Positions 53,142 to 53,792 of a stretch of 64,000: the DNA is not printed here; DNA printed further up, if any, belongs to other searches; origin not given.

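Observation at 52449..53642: Sigma-70 region-2-like module fused to an 11-unit DUF4116-type repeat array, abutting trkA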

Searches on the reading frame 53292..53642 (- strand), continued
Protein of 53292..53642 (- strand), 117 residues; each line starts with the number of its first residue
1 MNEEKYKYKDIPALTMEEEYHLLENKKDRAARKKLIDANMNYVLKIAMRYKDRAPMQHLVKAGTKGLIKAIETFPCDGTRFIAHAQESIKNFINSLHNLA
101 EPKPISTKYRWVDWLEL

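Call 23: search_protein_families(library=pfam, proteins=[P0002, L003:6335-6883:+, L003:6876-9140:+, L003:9151-10818:+, L003:10815-11870:+, L001:11386-11685:+, P0158], max_evalue=0.01)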
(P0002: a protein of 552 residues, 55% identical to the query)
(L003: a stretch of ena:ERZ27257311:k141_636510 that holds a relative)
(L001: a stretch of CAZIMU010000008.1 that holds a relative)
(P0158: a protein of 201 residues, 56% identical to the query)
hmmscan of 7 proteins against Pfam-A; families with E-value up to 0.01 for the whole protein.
P0002 (552 aa): 3 families
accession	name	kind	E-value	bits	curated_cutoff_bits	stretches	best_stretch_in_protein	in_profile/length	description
PF13475.11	DUF4116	-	5.7e-46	154.3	24.9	6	287-331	4-49/49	Domain of unknown function (DUF4116)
PF09603.15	Fib_succ_major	-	6.1e-27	95.5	33.9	1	123-274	1-187/187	Fibrobacter succinogenes major domain (Fib_succ_major)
PF04542.20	Sigma70_r2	-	3.7e-07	30.3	24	1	41-105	1-65/71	Sigma-70 region 2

L003:6335-6883:+ (182 aa): 1 family
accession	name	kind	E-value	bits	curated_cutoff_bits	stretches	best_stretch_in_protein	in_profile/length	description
PF09603.15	Fib_succ_major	-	1.3e-29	104.3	33.9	1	15-174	1-187/187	Fibrobacter succinogenes major domain (Fib_succ_major)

L003:6876-9140:+ (754 aa): 33 families (the best 25 are shown)
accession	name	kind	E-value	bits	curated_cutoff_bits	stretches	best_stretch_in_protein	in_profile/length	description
PF00004.35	AAA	-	2.2e-35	122.4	21.2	2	554-676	1-130/131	ATPase family associated with various cellular activities (AAA)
PF05496.18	RuvB_N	-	9e-11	42.2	27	1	547-621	29-96/159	Holliday junction DNA helicase RuvB P-loop domain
PF13191.12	AAA_16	-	1.1e-09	39.4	32.6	1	288-328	9-49/167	AAA ATPase domain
PF07728.20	AAA_5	-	6.8e-09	36.3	22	1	554-619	2-76/139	AAA domain (dynein-related subfamily)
PF13238.12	AAA_18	-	2.7e-08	34.8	29.4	0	555-592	2-41/128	AAA domain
PF13401.12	AAA_22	-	1.3e-07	32.4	27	0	554-573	8-27/130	AAA domain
PF13479.12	AAA_24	-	2.2e-07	31.4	27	1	551-621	2-76/195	AAA domain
PF01637.24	ATPase_2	-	9e-07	29.4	33.2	0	291-327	8-44/225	ATPase domain predominantly from Archaea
PF13521.12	AAA_28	-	2.2e-06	28.4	27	0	306-379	2-80/164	AAA domain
PF06068.19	TIP49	-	2.6e-06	27.3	23.8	1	499-597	7-98/347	TIP49 P-loop domain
PF02367.23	TsaE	-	1.2e-05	25.8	26.6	0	535-577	10-47/128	Threonylcarbamoyl adenosine biosynthesis protein TsaE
PF07693.20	KAP_NTPase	-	1.2e-05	25.2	20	0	534-570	3-39/293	KAP family P-loop domain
PF13207.12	AAA_17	-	1.6e-05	25.7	27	0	557-589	1-31/136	AAA domain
PF00910.28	RNA_helicase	-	2.7e-05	25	21.5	0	555-590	2-34/105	RNA helicase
PF13671.12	AAA_33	-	3.3e-05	24.7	27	0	307-373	3-72/143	AAA domain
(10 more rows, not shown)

L003:9151-10818:+ (555 aa): 9 families
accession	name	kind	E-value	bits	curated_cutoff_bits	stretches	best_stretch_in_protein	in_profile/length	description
PF13475.11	DUF4116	-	2.3e-122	398.8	24.9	14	49-95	2-49/49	Domain of unknown function (DUF4116)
PF18379.6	FERM_F1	-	5.3e-10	39.6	26.1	0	266-299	4-37/96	FERM F1 ubiquitin-like domain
PF07194.16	P2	-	9.6e-07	29.2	23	0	473-503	21-45/81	P2 response regulator binding domain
PF25064.1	ARM_TT21_5th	-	1.2e-05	26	27.8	0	29-85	18-74/117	TT21 fifth ARM repeats domain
PF12244.13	DUF3606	-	0.0014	18.8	24.3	0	173-190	36-53/54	Protein of unknown function (DUF3606)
PF11056.14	UvsY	-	0.0023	18.9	22.8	0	174-213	82-121/128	Recombination, repair and ssDNA binding protein UvsY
PF25557.1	GAUT_1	-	0.0034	18.1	22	0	222-273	22-73/77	Galacturonosyltransferase domain 1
PF06840.17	PDC10_C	-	0.0035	17.8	27.3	0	34-58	37-61/90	Programmed cell death protein 10, C-terminal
PF03233.18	Cauli_AT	-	0.0035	17.7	24.8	0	466-518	108-160/163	Aphid transmission protein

L003:10815-11870:+ (351 aa): 4 families
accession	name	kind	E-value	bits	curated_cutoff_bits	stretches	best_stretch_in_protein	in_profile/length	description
PF13475.11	DUF4116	-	2.3e-78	258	24.9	10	139-186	3-49/49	Domain of unknown function (DUF4116)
PF07194.16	P2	-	5.6e-05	23.6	23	0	139-157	20-38/81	P2 response regulator binding domain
PF21718.4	KH_DTX3L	-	0.00028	21.2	27.4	0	251-327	42-117/128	DTX3L, KH-like domain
PF17107.11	SesA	-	0.0018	18.9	26.3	0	178-236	28-86/122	N-terminal domain on NACHT_NTPase and P-loop NTPases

L001:11386-11685:+ (99 aa): 0 families

P0158 (201 aa): 2 families
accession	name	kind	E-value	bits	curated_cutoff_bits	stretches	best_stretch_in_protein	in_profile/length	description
PF13475.11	DUF4116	-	9e-14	51.2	24.9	2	55-103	3-49/49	Domain of unknown function (DUF4116)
PF04542.20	Sigma70_r2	-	6.9e-05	23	24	1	135-197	1-63/71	Sigma-70 region 2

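Call 25: search_protein_families(library=padloc, proteins=[L003:6001-6315:+, L003:6335-6883:+, L003:6876-9140:+, L003:9151-10818:+], max_evalue=0.01)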
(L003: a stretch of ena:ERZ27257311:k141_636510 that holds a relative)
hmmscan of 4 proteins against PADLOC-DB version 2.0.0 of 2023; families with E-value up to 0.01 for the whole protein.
L003:6001-6315:+ (104 aa): 1 family
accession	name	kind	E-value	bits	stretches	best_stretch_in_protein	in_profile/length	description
PDLC02203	MzaA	-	3.9e-12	43.2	1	4-102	402-497/683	-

L003:6335-6883:+ (182 aa): 0 families

L003:6876-9140:+ (754 aa): 13 families
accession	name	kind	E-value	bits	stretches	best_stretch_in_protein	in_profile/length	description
PDLC02196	IetA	-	1.5e-35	121.3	2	530-703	102-279/374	-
PDLC04232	IetA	-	7.9e-29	99.1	1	537-695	102-263/330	-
PDLC02195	IetA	-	1.2e-23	82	2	539-697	125-286/395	-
PDLC04231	IetA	-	2.1e-18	65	1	538-680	104-249/262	-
PDLC00914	TRIP13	-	1.1e-15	55.9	2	497-677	21-217/302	TRIP13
PDLC03838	DolB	-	3.6e-15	54.1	2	521-693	136-320/375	-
PDLC00915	TRIP13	-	4.2e-11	40.8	1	553-672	65-205/302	TRIP13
PDLC04140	mad8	-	2.7e-08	31.7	1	304-441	28-129/314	mads_8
PDLC04606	PDC-M37B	-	9.2e-06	23.1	0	553-574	176-197/390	-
PDLC04886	PDC-S06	-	0.00051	16.9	0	533-583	7-57/727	-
PDLC01995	RtcR_PspF2--CARF_AAA_HTH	-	0.0024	15.1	0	492-575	141-214/481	-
PDLC03920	MkoA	-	0.0051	13.1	1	487-570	575-650/1112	-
PDLC03921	MkoA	-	0.0059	12.2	1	552-569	1043-1060/1607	-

L003:9151-10818:+ (555 aa): 0 families

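Call 28: find_encoding_contigs(protein=P0159, flank=8000, max_places=2)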
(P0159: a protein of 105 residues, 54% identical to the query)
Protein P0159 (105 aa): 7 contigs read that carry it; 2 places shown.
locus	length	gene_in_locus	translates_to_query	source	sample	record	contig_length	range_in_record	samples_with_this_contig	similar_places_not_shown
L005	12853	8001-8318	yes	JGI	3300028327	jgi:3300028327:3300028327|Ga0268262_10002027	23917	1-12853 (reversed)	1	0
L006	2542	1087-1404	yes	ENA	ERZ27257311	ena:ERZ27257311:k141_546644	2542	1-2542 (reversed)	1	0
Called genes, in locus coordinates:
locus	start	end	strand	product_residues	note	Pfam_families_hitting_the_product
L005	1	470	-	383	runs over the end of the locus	PF09603:Fib_succ_major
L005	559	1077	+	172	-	PF09603:Fib_succ_major, PF26707:DUF8237 (faint)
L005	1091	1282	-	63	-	-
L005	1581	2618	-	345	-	-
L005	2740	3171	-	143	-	-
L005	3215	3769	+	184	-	PF09603:Fib_succ_major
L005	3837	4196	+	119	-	-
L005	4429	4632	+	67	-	-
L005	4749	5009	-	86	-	-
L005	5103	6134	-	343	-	PF12760:Zn_ribbon_IS1595, PF12762:DDE_Tnp_IS1595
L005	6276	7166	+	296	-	-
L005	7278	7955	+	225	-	-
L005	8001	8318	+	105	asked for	-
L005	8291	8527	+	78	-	-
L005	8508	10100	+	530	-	PF01645:Glu_synthase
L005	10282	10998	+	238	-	PF01925:TauE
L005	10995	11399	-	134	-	-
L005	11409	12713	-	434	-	PF00919:UPF0004, PF04055:Radical_SAM, PF18693:TRAM_2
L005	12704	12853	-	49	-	?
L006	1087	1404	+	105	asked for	-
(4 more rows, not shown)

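Call 29: find_encoding_contigs(protein=P0153, flank=8000, max_places=2)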
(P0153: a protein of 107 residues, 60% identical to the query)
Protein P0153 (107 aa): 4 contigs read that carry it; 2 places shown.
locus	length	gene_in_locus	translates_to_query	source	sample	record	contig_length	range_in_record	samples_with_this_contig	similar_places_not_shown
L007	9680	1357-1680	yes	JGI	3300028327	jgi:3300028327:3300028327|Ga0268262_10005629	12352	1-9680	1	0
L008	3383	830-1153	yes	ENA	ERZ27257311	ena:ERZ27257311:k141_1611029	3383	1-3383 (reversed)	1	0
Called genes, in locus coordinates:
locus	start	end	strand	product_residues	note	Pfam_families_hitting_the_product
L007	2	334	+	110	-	?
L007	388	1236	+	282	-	-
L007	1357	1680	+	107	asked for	-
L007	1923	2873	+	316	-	PF09603:Fib_succ_major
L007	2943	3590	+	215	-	PF09603:Fib_succ_major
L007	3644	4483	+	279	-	-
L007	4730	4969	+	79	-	-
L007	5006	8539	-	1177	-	PF01855:POR_N, PF17147:PFOR_II, PF01558:POR, PF10371:EKR, PF00037:Fer4 (weak), PF12837:Fer4_6 (weak), PF12838:Fer4_7, PF13183:Fer4_8 (weak), +5 more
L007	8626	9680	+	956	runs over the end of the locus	PF01326:PPDK_N, PF00391:PEP-utilizers, PF02896:PEP-utilizers_C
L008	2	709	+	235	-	?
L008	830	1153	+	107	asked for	-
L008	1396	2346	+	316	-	PF09603:Fib_succ_major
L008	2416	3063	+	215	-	PF09603:Fib_succ_major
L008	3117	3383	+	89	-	?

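Call 30: find_encoding_contigs(protein=P0152, flank=8000, max_places=2)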
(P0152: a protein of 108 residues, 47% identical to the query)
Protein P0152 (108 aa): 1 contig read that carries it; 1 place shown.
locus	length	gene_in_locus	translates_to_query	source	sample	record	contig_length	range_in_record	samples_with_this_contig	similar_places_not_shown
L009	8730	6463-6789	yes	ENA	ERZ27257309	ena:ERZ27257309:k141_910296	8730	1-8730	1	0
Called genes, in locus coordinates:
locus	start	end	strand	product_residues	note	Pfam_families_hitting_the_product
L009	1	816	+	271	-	?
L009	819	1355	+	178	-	-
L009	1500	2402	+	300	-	PF06347:SH3_4 (weak), PF08239:SH3_3 (weak)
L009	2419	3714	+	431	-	PF00069:Pkinase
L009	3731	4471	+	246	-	PF00092:VWA (faint)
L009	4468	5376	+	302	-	PF13672:PP2C_2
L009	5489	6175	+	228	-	PF09603:Fib_succ_major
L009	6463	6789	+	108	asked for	-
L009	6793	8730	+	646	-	?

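Call 42: predict_structure(alignment_id=A2)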
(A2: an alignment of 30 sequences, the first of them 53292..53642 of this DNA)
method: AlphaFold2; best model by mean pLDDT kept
length: 117 residues; sequences in the alignment: 30
mean_pLDDT: 78.2   pTM: 0.69
mean pLDDT of the five models: 78.2, 77.1, 76.2, 76.0, 75.2
residues with pLDDT >= 90: 60; 70-90: 25; 50-70: 9; < 50: 23
segments of 3 or more residues with pLDDT < 50: 1-5, 100-117
pLDDT, mean of each block of 10 residues (from residue 1): 48 81 91 91 92 91 94 85 92 77 44 42
secondary structure, 60 per line:
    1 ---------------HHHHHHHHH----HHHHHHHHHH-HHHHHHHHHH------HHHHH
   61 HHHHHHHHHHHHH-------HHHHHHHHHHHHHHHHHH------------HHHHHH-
elements in order: H16-24 H29-38 H40-49 H56-73 H81-98 H111-116

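Call 47: fold_search(model_id=the predicted structure, library=pdb)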
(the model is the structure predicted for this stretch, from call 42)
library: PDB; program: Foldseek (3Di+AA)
matches with E <= 10: 253; with E <= 0.001: 11
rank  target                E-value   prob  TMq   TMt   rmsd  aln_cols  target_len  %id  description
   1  5ipl_F                1.1e-04  1.00  0.73  0.32   1.5        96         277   33  SigmaS-transcription initiation complex with 4-nt nascent RNA (released 2016-03-30)
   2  6uu7_FFF              1.6e-04  1.00  0.72  0.33   2.3       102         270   32  E. coli sigma-S transcription initiation complex with a 6-nt RNA and an NTP ("Old" crystal soaked with UTP, CTP, ddG (released 2020-08-26)
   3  6uu9_FFF              1.7e-04  1.00  0.72  0.33   2.2       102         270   32  E. coli mutant sigma-S transcription initiation complex with an 8-nt RNA ("Fresh" mutant crystal soaked with GTP, UT (released 2020-08-26)
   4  6uu8_FFF              1.7e-04  1.00  0.72  0.33   2.2       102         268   32  E. coli mutant sigma-S transcription initiation complex with a 7-nt RNA ("Fresh" mutant crystal soaked with GTP, UTP (released 2020-08-26)
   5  6omf_F                2.5e-04  1.00  0.72  0.32   2.4       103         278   33  CryoEM structure of SigmaS-transcription initiation complex with activator Crl (released 2019-08-28)
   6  8hkc_E                2.7e-04  1.00  0.70  0.32   1.5        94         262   31  Cryo-EM structure of E. coli RNAP sigma32 complex (released 2023-05-31)
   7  7xl3_F                3.3e-04  1.00  0.70  0.32   2.5       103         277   35  Cryo-EM structure of Pseudomonas aeruginosa RNAP sigmaS holoenzyme complexes with transcription factor SutA (open lobe (released 2022-07-27)
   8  8x6f_E                3.7e-04  1.00  0.72  0.32   1.6        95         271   30  Cryo-EM structure of Staphylococcus aureus sigA-dependent RNAP-promoter open complex (released 2024-06-05)
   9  5h6x_B                4.3e-04  1.00  0.67  0.80   1.7        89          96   40  The crystal structure of RpoS fragment including a partial region 1.2 and region 2 from intracellular pathogen Legione (released 2017-11-22)
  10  9a58_A                7.8e-04  1.00  0.74  0.25   8.0       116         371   26  Integrative model of SIGA-RPOC by crosslinking MS and deep learning (released 2024-09-18)
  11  7vf9_F                8.6e-04  1.00  0.70  0.32   2.4       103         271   35  Cryo-EM structure of Pseudomonas aeruginosa RNAP sigmaS holoenzyme complexes (released 2022-07-27)
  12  5h6x_A                1.2e-03  1.00  0.66  0.81   2.0        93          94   39  The crystal structure of RpoS fragment including a partial region 1.2 and region 2 from intracellular pathogen Legione (released 2017-11-22)
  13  4mq9_F                1.5e-03  1.00  0.71  0.25   3.8       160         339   21  Crystal structure of Thermus thermophilus RNA polymerase holoenzyme in complex with GE23077 (released 2014-05-07)
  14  5vi5_F                2.0e-03  1.00  0.75  0.30   7.3       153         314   20  Structure of Mycobacterium smegmatis transcription initiation complex with a full transcription bubble (released 2017-07-26)
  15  6vvv_F                2.1e-03  1.00  0.71  0.29   5.3       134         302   22  Crystal structure of a Mycobacterium smegmatis transcription initiation complex with Rifampicin-resistant RNA polymera (released 2020-10-21)
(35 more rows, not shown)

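Call 50: find_encoding_contigs(protein=P0222, flank=6000, max_places=2)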
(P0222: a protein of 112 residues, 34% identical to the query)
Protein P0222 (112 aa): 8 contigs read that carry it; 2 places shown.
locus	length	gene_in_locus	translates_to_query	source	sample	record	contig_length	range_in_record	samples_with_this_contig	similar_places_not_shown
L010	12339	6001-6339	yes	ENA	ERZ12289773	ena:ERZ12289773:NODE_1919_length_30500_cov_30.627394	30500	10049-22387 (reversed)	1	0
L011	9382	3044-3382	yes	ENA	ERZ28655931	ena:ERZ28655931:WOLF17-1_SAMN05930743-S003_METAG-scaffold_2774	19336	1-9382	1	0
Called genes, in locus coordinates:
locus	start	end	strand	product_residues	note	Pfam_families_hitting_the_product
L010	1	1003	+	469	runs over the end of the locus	PF13203:DUF2201_N (weak), PF09967:DUF2201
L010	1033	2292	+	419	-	-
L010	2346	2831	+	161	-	-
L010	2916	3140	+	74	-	-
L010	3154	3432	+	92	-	-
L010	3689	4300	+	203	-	-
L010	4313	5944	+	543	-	-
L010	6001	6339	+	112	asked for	-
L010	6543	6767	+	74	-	-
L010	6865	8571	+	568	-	PF00004:AAA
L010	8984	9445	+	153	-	PF03449:GreA_GreB_N, PF01272:GreA_GreB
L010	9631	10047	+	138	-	-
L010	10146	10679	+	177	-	PF07659:DUF1599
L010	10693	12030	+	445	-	PF07291:MauE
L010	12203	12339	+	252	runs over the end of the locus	PF00121:TIM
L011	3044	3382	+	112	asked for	-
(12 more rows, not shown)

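Call 51: find_encoding_contigs(protein=P0158, flank=7000, max_places=2)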
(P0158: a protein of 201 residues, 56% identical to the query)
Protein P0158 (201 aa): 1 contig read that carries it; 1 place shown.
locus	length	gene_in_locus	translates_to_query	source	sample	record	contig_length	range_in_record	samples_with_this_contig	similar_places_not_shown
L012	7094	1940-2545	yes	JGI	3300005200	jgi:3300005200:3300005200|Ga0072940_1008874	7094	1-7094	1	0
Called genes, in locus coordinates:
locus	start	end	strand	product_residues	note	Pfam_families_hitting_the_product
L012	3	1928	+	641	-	?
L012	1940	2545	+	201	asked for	PF13475:DUF4116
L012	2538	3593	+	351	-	PF13475:DUF4116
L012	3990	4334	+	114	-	PF13475:DUF4116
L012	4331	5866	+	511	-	PF09603:Fib_succ_major, PF00515:TPR_1 (weak), PF07719:TPR_2 (weak), PF00515:TPR_1 (weak), PF13414:TPR_11, PF13432:TPR_16, PF13424:TPR_12 (weak), PF00515:TPR_1 (weak), +12 more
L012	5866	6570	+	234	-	-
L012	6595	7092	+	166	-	?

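Call 55: find_related_loci(query=A1, collection=metagenome_contigs, flank=6000)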
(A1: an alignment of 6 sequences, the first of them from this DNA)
Query A1 (117 aa) in metagenome_contigs; peptide patterns used: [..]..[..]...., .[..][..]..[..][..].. (x = any residue, [..] = any of these).
600 stretches matched a pattern (row limit reached: there are more); 525 encode a relative of the query (tblastn E <= 1e-3); the best 80 are kept; 80 distinct loci.
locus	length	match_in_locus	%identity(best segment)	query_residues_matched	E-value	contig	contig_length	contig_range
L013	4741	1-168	95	62-117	6e-33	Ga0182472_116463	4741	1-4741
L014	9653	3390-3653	53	2-85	3e-21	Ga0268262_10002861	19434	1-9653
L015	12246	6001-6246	40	12-91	1e-10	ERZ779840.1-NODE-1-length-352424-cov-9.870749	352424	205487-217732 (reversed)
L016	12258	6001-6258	41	12-93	8e-11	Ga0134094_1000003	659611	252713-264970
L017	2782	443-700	41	12-93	1e-10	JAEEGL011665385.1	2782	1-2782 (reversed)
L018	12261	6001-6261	36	12-93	5e-10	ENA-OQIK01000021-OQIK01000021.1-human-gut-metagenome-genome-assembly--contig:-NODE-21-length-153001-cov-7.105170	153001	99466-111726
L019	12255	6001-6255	42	14-93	5e-10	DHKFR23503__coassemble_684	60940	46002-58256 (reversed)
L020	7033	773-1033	36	12-93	5e-10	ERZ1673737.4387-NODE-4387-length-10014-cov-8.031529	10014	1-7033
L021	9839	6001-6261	36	12-93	5e-10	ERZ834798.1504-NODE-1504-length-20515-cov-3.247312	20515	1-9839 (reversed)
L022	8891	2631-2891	36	12-93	5e-10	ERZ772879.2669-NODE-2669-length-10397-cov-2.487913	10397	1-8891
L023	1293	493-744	42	14-93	5e-10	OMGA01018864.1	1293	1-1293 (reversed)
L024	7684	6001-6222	41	18-89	1e-9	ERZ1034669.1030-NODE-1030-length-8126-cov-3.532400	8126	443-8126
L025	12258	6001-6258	36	12-93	1e-9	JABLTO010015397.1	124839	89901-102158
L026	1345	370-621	40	14-93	9e-10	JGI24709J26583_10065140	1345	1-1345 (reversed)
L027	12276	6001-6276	36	5-93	1e-9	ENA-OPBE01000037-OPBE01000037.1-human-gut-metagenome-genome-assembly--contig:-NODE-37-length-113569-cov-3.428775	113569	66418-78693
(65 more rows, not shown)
